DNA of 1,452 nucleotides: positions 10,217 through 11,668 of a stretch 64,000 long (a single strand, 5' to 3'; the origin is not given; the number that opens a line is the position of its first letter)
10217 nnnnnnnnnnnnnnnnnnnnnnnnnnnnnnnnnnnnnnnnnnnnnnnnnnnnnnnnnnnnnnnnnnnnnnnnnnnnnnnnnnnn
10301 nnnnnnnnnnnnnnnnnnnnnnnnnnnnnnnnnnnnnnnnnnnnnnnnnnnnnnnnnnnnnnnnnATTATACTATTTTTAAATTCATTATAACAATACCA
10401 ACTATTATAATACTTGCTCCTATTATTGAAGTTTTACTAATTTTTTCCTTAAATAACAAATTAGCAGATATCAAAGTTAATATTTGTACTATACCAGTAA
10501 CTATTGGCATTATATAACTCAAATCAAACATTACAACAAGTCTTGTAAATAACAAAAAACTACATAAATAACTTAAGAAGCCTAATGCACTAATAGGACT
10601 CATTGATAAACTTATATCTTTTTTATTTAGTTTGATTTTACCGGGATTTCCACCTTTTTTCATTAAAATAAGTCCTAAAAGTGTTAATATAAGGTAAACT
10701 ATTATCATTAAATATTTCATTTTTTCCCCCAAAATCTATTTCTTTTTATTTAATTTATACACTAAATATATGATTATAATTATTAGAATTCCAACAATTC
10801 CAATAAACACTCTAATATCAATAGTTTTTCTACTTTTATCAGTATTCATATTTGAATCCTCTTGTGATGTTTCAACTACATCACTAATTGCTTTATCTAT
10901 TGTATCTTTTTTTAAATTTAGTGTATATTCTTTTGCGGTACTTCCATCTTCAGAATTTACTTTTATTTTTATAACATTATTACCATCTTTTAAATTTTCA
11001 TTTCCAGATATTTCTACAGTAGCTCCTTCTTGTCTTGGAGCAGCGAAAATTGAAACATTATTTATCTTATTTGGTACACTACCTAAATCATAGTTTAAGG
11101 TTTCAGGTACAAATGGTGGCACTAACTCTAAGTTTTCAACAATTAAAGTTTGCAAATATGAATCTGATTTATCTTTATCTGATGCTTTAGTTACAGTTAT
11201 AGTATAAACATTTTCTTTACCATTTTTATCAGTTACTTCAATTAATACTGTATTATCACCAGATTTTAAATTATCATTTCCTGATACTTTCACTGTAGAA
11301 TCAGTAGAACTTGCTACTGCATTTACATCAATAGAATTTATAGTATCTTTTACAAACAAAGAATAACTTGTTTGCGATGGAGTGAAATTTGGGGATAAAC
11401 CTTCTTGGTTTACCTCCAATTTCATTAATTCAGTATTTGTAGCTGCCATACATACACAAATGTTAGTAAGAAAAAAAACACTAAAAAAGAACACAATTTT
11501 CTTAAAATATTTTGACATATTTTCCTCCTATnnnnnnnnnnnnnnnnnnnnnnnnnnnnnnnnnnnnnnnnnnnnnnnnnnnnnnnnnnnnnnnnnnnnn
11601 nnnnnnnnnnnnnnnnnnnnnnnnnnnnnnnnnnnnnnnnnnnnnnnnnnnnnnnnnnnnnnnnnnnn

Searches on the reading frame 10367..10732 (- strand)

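Call 59: search_protein_families(library=pfam, proteins=[window:10367-10732:-], max_evalue=0.00001)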
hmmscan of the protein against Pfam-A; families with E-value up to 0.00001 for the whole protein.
window:10367-10732:- (121 aa): 1 family
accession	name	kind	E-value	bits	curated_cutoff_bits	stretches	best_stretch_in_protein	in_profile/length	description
PF00892.27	EamA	-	5.3e-07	30.4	28.2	1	15-117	40-134/135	EamA-like transporter family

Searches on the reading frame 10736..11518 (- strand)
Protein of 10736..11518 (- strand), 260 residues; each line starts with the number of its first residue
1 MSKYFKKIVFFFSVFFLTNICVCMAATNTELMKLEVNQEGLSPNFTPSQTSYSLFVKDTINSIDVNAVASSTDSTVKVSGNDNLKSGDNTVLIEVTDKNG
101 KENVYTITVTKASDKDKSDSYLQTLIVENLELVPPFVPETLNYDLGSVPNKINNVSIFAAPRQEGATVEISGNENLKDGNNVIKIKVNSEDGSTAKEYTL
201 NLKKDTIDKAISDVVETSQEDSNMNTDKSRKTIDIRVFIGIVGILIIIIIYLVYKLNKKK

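Call 10: search_protein_families(library=pfam, proteins=[window:10736-11518:-], max_evalue=1)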
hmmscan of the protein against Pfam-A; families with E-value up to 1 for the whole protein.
window:10736-11518:- (260 aa): 13 families
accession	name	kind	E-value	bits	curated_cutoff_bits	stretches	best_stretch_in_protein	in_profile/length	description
PF12733.13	Cadherin-like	-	2.2e-24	86.2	24.2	2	129-202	3-86/89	Cadherin-like beta sandwich domain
PF19077.6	Big_13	-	1.6e-05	25.8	27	2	50-109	39-98/102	Bacterial Ig-like domain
PF07495.19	Y_Y_Y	-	0.0017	18.7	26.6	1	83-108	34-59/65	Y_Y_Y domain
PF13115.11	YtkA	-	0.0036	18.4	25.9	1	70-105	3-36/85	YtkA-like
PF02009.21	RIFIN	-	0.0061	16.9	32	1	165-260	219-313/327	Rifin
PF18957.6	RibLong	-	0.0092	17.2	27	0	167-196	56-85/93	Long Rib domain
PF23488.1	YKL065W-A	-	0.036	14.6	27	1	234-259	34-59/73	YKL065W-A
PF17656.6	ChapFlgA_N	-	0.038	14.8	27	0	62-109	26-71/77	FlgA N-terminal domain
PF06703.16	SPC25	-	0.064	13.4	24.3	1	204-254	3-47/159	Microsomal signal peptidase 25 kDa subunit (SPC25)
PF09136.16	Glucodextran_B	-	0.12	12.7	27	1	59-111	29-81/83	Glucodextranase, domain B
PF19304.4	PGDH_inter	-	0.27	11.8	27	0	148-194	55-101/119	D-3-phosphoglycerate dehydrogenase intervening domain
PF05345.18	He_PIG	-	0.42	11.5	24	0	74-110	57-96/96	Putative Ig domain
PF12870.14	DUF4878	-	0.44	11.3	24.1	1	67-115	58-108/112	Domain of unknown function (DUF4878)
